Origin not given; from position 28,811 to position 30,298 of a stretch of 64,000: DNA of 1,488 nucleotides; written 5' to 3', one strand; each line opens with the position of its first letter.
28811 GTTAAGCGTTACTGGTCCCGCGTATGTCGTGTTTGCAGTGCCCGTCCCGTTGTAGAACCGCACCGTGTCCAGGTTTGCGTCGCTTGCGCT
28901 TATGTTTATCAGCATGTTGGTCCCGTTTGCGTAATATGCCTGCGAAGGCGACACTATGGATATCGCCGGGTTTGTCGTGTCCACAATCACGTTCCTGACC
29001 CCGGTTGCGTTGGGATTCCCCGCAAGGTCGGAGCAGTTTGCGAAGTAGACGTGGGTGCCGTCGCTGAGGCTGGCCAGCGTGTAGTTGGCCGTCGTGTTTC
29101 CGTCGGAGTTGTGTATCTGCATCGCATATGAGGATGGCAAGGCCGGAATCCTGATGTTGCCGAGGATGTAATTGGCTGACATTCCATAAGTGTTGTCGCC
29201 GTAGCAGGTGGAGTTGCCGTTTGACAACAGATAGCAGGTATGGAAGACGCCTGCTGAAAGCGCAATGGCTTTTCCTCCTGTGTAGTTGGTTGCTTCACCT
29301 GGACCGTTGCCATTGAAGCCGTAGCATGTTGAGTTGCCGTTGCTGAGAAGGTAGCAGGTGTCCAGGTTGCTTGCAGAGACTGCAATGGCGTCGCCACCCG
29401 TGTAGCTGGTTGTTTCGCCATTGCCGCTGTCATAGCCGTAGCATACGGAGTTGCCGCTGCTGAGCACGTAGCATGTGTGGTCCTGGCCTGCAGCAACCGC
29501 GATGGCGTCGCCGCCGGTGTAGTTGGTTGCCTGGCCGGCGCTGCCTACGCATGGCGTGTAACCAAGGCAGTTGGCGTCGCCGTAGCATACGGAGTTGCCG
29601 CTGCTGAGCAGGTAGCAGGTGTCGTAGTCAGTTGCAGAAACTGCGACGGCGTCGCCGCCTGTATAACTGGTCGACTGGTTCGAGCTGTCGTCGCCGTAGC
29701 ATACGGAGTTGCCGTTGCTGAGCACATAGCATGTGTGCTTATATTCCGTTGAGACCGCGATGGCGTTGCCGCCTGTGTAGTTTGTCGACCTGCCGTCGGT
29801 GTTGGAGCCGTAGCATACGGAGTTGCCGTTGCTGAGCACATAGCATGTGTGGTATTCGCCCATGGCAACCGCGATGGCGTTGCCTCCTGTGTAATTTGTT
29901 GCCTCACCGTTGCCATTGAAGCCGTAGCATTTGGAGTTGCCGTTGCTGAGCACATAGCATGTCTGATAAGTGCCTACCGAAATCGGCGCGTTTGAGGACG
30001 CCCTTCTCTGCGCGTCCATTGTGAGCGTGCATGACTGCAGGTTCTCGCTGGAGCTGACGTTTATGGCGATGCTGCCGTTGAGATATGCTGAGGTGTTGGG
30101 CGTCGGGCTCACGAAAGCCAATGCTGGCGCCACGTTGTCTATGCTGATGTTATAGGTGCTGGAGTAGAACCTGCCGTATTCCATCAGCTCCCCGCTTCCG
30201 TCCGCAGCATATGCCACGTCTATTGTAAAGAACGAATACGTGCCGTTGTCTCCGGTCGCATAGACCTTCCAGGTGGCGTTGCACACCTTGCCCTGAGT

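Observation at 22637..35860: Giant (about 4,400 aa) multidomain surface protein with an embedded subtilisin, RCC1 propeller and about 25 sequon-saturated Ig-like repeats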

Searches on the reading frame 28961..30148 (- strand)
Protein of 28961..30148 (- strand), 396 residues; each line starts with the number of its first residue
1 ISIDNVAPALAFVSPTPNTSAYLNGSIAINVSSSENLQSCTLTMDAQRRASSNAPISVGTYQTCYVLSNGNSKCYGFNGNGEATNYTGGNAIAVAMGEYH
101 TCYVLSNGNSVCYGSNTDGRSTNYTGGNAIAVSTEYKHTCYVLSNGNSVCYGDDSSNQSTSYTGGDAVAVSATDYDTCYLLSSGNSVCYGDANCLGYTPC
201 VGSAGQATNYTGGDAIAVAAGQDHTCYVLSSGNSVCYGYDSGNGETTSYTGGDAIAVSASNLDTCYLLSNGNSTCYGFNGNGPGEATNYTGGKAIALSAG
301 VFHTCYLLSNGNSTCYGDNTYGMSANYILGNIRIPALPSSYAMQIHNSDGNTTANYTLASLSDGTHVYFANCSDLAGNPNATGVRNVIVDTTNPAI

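Call 24: search_protein_families(library=pfam, proteins=[window:29081-30043:-], max_evalue=1)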
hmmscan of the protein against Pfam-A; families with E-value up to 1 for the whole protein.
window:29081-30043:- (321 aa): 4 families
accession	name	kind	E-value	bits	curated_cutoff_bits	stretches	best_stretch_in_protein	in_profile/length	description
PF13540.12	RCC1_2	-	4.6e-28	96.7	22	7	57-84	2-29/30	Regulator of chromosome condensation (RCC1) repeat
PF25390.1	WD40_RLD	-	3.7e-07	30.2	150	1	55-288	32-226/363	RCC1-like domain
PF00415.24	RCC1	-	0.046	14.7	21.7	0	179-192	36-49/50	Regulator of chromosome condensation (RCC1) repeat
PF05095.17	DUF687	-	0.17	10.8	25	1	102-138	473-509/537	Protein of unknown function (DUF687)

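Call 38: search_protein_representatives(protein=window:29111-30013:-)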
Query: 301 residues. Proteins with E-value up to 0.001 (for the whole library): 37740; up to 1e-10: 12079; up to 1e-30: 889. The best 150 are listed.
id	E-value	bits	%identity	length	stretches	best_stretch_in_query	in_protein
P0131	0.0e+00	1464.6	61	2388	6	9-300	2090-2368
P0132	0.0e+00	1036.2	47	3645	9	6-272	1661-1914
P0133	3.9e-258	870.3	60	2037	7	10-249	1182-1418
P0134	7.3e-180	613.3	29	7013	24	15-272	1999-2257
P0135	4.7e-167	571.2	29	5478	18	18-274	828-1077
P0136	3.7e-150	515.7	49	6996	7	9-288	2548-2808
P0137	1.2e-121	422.1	35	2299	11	10-281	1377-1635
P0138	1.8e-109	382.1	32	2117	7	10-274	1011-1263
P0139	5.3e-103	360.9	29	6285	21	9-238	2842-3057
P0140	1.2e-101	356.4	50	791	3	15-253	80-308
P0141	1.4e-99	349.7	50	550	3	37-282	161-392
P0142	1.6e-98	346.2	29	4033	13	18-272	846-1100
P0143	6.5e-96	337.6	45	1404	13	9-278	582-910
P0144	3.2e-88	312.4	29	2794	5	10-278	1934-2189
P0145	4.8e-87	308.5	30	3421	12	5-208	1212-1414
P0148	3.3e-85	302.5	64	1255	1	8-295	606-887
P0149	4.7e-85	302.0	63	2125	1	7-292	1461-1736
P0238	3.8e-55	203.7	51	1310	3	9-128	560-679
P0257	4.3e-53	197.0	61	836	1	10-209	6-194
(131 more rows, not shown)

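Call 40: search_protein_families(library=pfam, proteins=[P0148, P0149, P0257, P0132, P0238], max_evalue=0.001)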
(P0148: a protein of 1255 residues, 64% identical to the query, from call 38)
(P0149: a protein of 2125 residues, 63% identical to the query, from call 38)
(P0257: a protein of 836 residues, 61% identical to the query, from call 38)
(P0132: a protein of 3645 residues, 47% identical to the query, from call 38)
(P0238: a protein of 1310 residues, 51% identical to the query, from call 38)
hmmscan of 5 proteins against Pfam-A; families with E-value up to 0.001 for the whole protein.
P0148 (1255 aa): 5 families
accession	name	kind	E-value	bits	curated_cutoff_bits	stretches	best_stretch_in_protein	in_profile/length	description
PF13540.12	RCC1_2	-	4.5e-35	119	22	5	835-862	2-29/30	Regulator of chromosome condensation (RCC1) repeat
PF19077.6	Big_13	-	2.3e-16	60.6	27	1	887-942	49-102/102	Bacterial Ig-like domain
PF07581.17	Glug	-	4.4e-10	39.7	20.5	1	7-30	4-28/28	The GLUG motif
PF22352.2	K319L-like_PKD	-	3.4e-05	24.2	27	0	481-512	49-80/84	K319L-like, PKD domain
PF12245.14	Big_3_2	-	0.00023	21.8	23.3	0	490-517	93-120/122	Bacterial Ig-like domain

P0149 (2125 aa): 6 families
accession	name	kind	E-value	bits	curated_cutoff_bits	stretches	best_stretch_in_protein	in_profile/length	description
PF05048.19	NosD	-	3e-51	174.3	23.6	6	74-198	45-168/212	Periplasmic copper-binding protein (NosD)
PF13229.12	Beta_helix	-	1.3e-46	158.6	25.9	6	195-333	14-157/158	Right handed beta helix region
PF13540.12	RCC1_2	-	5.5e-34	115.5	22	4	1694-1722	2-30/30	Regulator of chromosome condensation (RCC1) repeat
PF19077.6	Big_13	-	1.6e-15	57.9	27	1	1346-1379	66-102/102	Bacterial Ig-like domain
PF07495.19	Y_Y_Y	-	4.5e-05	23.7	26.6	0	1080-1133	10-64/65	Y_Y_Y domain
PF12245.14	Big_3_2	-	0.0004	21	23.3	0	1062-1134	35-121/122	Bacterial Ig-like domain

P0257 (836 aa): 11 families
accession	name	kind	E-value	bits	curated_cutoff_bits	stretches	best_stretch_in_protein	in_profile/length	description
PF13540.12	RCC1_2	-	3.2e-26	90.9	22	3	6-33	3-30/30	Regulator of chromosome condensation (RCC1) repeat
PF19077.6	Big_13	-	5.8e-14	52.9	27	1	219-253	68-102/102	Bacterial Ig-like domain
PF13620.12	CarboxypepD_reg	-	2.6e-12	47.4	32.3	2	570-635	9-79/82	Carboxypeptidase regulatory-like domain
PF17802.7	SpaA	-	6.6e-08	33.1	23.1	0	571-636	12-86/91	Prealbumin-like fold domain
PF13715.12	CarbopepD_reg_2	-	7.1e-07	29.6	32.2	1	570-636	9-75/88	CarboxypepD_reg-like domain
PF10670.15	DUF4198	-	5.8e-06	27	34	0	646-707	144-207/209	Domain of unknown function (DUF4198)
PF17210.9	SdrD_B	-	8.4e-06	26.4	29.7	0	288-329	25-66/112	SdrD B-like domain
PF25390.1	WD40_RLD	-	1.6e-05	24.9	150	1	5-201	145-346/363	RCC1-like domain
PF07495.19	Y_Y_Y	-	8.6e-05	22.8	26.6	0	289-347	6-63/65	Y_Y_Y domain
PF12245.14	Big_3_2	-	0.00019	22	23.3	0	201-252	72-121/122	Bacterial Ig-like domain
PF11974.14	bMG3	-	0.00031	21.1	34.9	0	646-708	12-72/103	Bacterial alpha-2-macroglobulin MG3 domain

P0132 (3645 aa): 2 families
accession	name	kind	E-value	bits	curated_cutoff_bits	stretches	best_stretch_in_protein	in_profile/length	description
PF13540.12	RCC1_2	-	4.2e-267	856.9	22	36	881-908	3-30/30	Regulator of chromosome condensation (RCC1) repeat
PF25390.1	WD40_RLD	-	5.6e-115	384.9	150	7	760-1023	36-328/363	RCC1-like domain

P0238 (1310 aa): 3 families
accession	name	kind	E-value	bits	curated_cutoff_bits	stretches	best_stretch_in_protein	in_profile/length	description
PF13540.12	RCC1_2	-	7.1e-52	172.4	22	7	636-664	2-30/30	Regulator of chromosome condensation (RCC1) repeat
PF25390.1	WD40_RLD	-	1.7e-18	67.5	150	2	562-743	36-277/363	RCC1-like domain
PF13385.13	Laminin_G_3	-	1e-17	65.1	27.6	1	153-307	1-150/151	Concanavalin A-like lectin/glucanases superfamily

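Call 47: search_solved_structures(query=window:29111-30013:-, max_evalue=0.001, show_alignments=1)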
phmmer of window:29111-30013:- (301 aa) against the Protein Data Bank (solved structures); distinct sequences matched with E-value up to 0.001: 3.
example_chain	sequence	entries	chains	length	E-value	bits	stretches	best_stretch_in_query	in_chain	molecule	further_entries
1jtd_B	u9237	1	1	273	1.6e-10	44.1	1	7-159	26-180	beta-lactamase inhibitor protein II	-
3qhy_B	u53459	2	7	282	2.3e-10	43.5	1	7-155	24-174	Beta-lactamase inhibitory protein II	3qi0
9t9p_A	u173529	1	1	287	2.3e-10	43.5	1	7-159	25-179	Beta-lactamase inhibitory protein II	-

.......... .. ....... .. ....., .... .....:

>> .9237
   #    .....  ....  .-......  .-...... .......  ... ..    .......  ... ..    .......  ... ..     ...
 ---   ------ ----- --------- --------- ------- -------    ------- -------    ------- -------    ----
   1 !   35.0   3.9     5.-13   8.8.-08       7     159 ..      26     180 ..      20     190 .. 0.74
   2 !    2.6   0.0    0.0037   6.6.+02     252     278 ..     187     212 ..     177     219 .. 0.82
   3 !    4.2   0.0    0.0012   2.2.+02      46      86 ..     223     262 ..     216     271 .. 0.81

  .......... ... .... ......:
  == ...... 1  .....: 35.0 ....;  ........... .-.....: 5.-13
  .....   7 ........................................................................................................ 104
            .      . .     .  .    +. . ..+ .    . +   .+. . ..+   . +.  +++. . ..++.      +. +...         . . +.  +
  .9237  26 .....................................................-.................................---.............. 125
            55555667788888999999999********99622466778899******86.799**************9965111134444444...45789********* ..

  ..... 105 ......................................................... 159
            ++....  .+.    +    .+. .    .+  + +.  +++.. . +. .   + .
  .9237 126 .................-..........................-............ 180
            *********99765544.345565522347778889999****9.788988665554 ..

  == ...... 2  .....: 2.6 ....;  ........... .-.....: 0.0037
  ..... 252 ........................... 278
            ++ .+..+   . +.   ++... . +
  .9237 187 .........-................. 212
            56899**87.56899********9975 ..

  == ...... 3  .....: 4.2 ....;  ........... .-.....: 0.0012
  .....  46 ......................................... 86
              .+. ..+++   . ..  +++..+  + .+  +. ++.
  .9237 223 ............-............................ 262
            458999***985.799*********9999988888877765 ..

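Call 55: find_homologous_proteins(query=window:28961-30148:-, max_evalue=0.00001)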
Query window:28961-30148:- (396 aa): 45 proteins with E <= 0.00001 among 8000 candidates.
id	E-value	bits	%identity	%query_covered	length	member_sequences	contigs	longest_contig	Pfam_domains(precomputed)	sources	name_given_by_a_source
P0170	1.6e-67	246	41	71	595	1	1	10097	PF13540.13,PF10102.15,PF25390.2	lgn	-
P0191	2.2e-63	233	46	71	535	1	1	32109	PF13540.13,PF25390.2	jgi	jgi:cysteine-rich repeat protein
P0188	4.4e-61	225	47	72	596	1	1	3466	PF13540.13,PF25390.2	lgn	-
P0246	2.0e-55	207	48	58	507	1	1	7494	PF02494.23,PF13540.13,PF00041.28,PF25390.2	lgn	-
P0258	1.1e-49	188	31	73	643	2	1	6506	PF00415.25,PF13540.13,PF25384.2,PF25390.2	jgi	-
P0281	6.0e-30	123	35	67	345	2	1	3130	PF13540.13,PF25390.2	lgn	-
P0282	2.1e-29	121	35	66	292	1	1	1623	PF13540.13,PF25390.2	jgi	jgi:hypothetical protein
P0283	1.3e-27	115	36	56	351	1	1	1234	PF13540.13,PF25390.2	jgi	-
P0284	1.9e-27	114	33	69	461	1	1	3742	PF14341.12,PF13540.13,PF25390.2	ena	-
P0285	5.3e-24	103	34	55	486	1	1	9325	PF13540.13,PF25390.2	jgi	jgi:hypothetical protein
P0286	9.5e-24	102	35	62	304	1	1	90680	PF13540.13,PF25390.2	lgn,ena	-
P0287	1.1e-21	96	45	39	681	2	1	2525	PF13540.13,PF25390.2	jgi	jgi:hypothetical protein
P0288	1.4e-21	95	31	70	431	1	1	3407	PF13540.13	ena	-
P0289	2.1e-19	88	29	67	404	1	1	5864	PF00415.25,PF13540.13,PF25384.2,PF25390.2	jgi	jgi:alpha-tubulin suppressor-like RCC1 family protein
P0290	3.3e-18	84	43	29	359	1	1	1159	PF13540.13,PF25390.2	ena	-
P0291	3.1e-17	81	30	68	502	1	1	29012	PF00415.25,PF13540.13,PF25384.2,PF25390.2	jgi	jgi:alpha-tubulin suppressor-like RCC1 family protein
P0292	2.7e-15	74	32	61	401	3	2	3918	PF00415.25,PF13540.13,PF25390.2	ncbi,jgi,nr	ncbi:MAG TPA: hypothetical protein VJ860_01220 [Polyangia bacterium]|jgi:Alpha-tubulin suppressor an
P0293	3.0e-15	74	27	70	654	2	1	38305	PF00415.25,PF13540.13,PF25384.2,PF13946.12,PF25390.2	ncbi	-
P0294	3.5e-14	71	29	69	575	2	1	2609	PF00415.25,PF13540.13,PF25390.2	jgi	jgi:hypothetical protein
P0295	4.3e-14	71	31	66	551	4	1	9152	PF00415.25,PF13540.13,PF25390.2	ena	-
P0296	5.0e-14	70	29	68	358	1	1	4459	PF00415.25,PF13540.13,PF25390.2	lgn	-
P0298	4.3e-13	67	29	69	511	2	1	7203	PF00415.25,PF13540.13,PF25390.2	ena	-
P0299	9.1e-13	66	25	72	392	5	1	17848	PF00415.25,PF13540.13,PF25384.2,PF25390.2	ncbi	-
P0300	5.2e-12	64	26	68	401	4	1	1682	PF00415.25,PF13540.13,PF25390.2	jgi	jgi:alpha-tubulin suppressor-like RCC1 family protein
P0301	2.6e-11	61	24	71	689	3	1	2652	PF00415.25,PF13540.13,PF25384.2,PF25390.2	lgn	-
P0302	3.2e-11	61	29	68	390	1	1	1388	PF00415.25,PF13540.13,PF25384.2,PF25390.2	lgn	-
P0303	3.6e-11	61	29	72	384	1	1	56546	PF00415.25,PF13540.13,PF25390.2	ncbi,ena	-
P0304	3.9e-11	61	31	71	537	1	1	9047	PF00415.25,PF13540.13,PF25390.2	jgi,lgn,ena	-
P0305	1.3e-10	59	27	68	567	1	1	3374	PF04151.22,PF00415.25,PF13540.13,PF25384.2,PF25390.2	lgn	-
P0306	2.7e-10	58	30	66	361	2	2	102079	PF00415.25,PF13540.13,PF25384.2,PF00024.33,PF25390.2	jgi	-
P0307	4.1e-10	57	26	70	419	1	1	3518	PF00415.25,PF13540.13,PF25384.2,PF25390.2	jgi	jgi:alpha-tubulin suppressor-like RCC1 family protein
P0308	1.1e-9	56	29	68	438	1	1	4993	PF00415.25,PF13540.13,PF25390.2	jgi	-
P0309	1.2e-9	56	31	46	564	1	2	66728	PF00415.25,PF13540.13,PF00041.28,PF25390.2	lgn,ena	-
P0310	2.3e-9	55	28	73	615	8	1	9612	PF00415.25,PF04885.20,PF13540.13,PF25384.2,PF25390.2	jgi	jgi:alpha-tubulin suppressor-like RCC1 family protein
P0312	5.2e-9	54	28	71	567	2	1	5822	PF00415.25,PF13540.13,PF25384.2,PF25390.2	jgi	jgi:alpha-tubulin suppressor-like RCC1 family protein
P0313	8.4e-9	53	30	50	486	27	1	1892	PF00415.25,PF13540.13,PF25390.2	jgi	-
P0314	7.8e-8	50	28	49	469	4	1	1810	PF00404.25,PF00415.25,PF13540.13,PF25384.2,PF25390.2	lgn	-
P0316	2.0e-7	49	28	55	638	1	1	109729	PF00415.25,PF07603.18,PF13540.13,PF25390.2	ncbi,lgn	-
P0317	1.0e-6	46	30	48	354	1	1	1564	PF00415.25,PF13540.13,PF25390.2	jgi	jgi:alpha-tubulin suppressor-like RCC1 family protein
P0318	3.3e-6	45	28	62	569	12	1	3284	PF00415.25,PF13884.12,PF13540.13,PF25384.2,PF25390.2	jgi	jgi:hypothetical protein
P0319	6.8e-6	44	30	78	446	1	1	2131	PF00415.25,PF13540.13,PF25390.2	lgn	-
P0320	7.6e-6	43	28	48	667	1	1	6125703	PF00415.25,PF13540.13,PF18884.6,PF25390.2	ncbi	-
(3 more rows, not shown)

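Call 66: predict_structure(alignment_id=A1)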
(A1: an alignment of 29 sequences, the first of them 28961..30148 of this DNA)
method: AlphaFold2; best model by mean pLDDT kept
length: 396 residues; sequences in the alignment: 29
mean_pLDDT: 79.2   pTM: 0.74
mean pLDDT of the five models: 79.2, 79.1, 78.2, 77.9, 77.7
residues with pLDDT >= 90: 247; 70-90: 20; 50-70: 41; < 50: 88
segments of 3 or more residues with pLDDT < 50: 1-38, 42-51, 359-368, 370-376, 381-396
pLDDT, mean of each block of 10 residues (from residue 1): 33 33 39 45 44 83 97 97 98 96 97 97 97 95 97 94 97 94 96 56 77 96 95 94 93 96 95 92 79 95 95 95 94 74 59 56 46 49 45 40
secondary structure, 60 per line:
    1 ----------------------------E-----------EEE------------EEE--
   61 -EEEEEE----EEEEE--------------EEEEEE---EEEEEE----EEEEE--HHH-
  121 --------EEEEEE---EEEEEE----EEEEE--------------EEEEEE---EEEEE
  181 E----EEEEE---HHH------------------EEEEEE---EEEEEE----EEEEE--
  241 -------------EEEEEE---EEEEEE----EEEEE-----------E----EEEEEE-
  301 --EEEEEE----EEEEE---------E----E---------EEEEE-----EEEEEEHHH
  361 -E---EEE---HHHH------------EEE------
elements in order: E41-43 E56-58 E62-67 E72-76 E91-96 E100-105 E110-114 E129-134 E138-143 E148-152 E167-172 E176-181 E186-190 E215-220 E224-229 E234-238 E254-259 E263-268 E273-277 E294-299 E303-308 E313-317 E342-346 E352-357 E366-368 H372-375 E388-390

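Call 69: fold_search(model_id=the predicted structure, library=pdb)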
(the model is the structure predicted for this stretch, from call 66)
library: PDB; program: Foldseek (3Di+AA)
matches with E <= 10: 1747; with E <= 0.001: 335
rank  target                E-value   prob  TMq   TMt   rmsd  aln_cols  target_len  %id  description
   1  3qi0_A                1.5e-14  1.00  0.54  0.77   3.2       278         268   19  Structural, thermodynamic and kinetic analysis of the picomolar binding affinity interaction of the beta-lactamase inh (released 2011-07-20)
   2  7a0j_CCC              2.0e-14  1.00  0.57  0.76   3.3       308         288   21  Crystal structure of the CRINKLY WD40 ectodomain from the Arabidopsis thaliana receptor kinase ACR4 (released 2021-08-18)
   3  3qi0_C                3.2e-14  1.00  0.53  0.77   3.7       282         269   20  Structural, thermodynamic and kinetic analysis of the picomolar binding affinity interaction of the beta-lactamase inh (released 2011-07-20)
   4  4dnw_B                3.7e-14  1.00  0.60  0.63   3.4       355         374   17  Crystal structure of UVB-resistance protein UVR8 (released 2012-03-07)
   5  3qi0_F                4.7e-14  1.00  0.53  0.77   3.9       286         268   20  Structural, thermodynamic and kinetic analysis of the picomolar binding affinity interaction of the beta-lactamase inh (released 2011-07-20)
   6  4dnv_B                5.8e-14  1.00  0.58  0.62   4.0       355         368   17  Crystal structure of the W285F mutant of UVB-resistance protein UVR8 (released 2012-03-07)
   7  4dnw_A                7.3e-14  1.00  0.59  0.63   3.6       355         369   17  Crystal structure of UVB-resistance protein UVR8 (released 2012-03-07)
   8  1jtd_B                1.0e-13  1.00  0.55  0.78   3.6       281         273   19  Crystal structure of beta-lactamase inhibitor protein-II in complex with TEM-1 beta-lactamase (released 2001-10-03)
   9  6xzn_A                1.3e-13  1.00  0.58  0.62   5.3       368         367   17  Arabidopsis UV-B photoreceptor UVR8 mutant G101S W285A (released 2021-01-13)
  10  4d9s_B                1.7e-13  1.00  0.60  0.62   3.4       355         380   18  Crystal structure of Arabidopsis thaliana UVR8 (UV Resistance locus 8) (released 2012-04-04)
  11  6xzn_B                2.0e-13  1.00  0.59  0.64   4.0       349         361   18  Arabidopsis UV-B photoreceptor UVR8 mutant G101S W285A (released 2021-01-13)
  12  4d9s_A                2.2e-13  1.00  0.59  0.61   3.5       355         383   18  Crystal structure of Arabidopsis thaliana UVR8 (UV Resistance locus 8) (released 2012-04-04)
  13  4dnv_A                2.4e-13  1.00  0.60  0.64   3.5       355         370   17  Crystal structure of the W285F mutant of UVB-resistance protein UVR8 (released 2012-03-07)
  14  3qhy_B                2.4e-13  1.00  0.54  0.77   2.5       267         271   20  Structural, thermodynamic and kinetic analysis of the picomolar binding affinity interaction of the beta-lactamase inh (released 2011-07-20)
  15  4dnu                  4.4e-13  1.00  0.60  0.63   5.1       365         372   17  Crystal structure of the W285A mutant of UVB-resistance protein UVR8 (released 2012-03-07)
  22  7a0j_AAA              1.3e-12  1.00  0.50  0.73   4.5       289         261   20  Crystal structure of the CRINKLY WD40 ectodomain from the Arabidopsis thaliana receptor kinase ACR4 (released 2021-08-18)
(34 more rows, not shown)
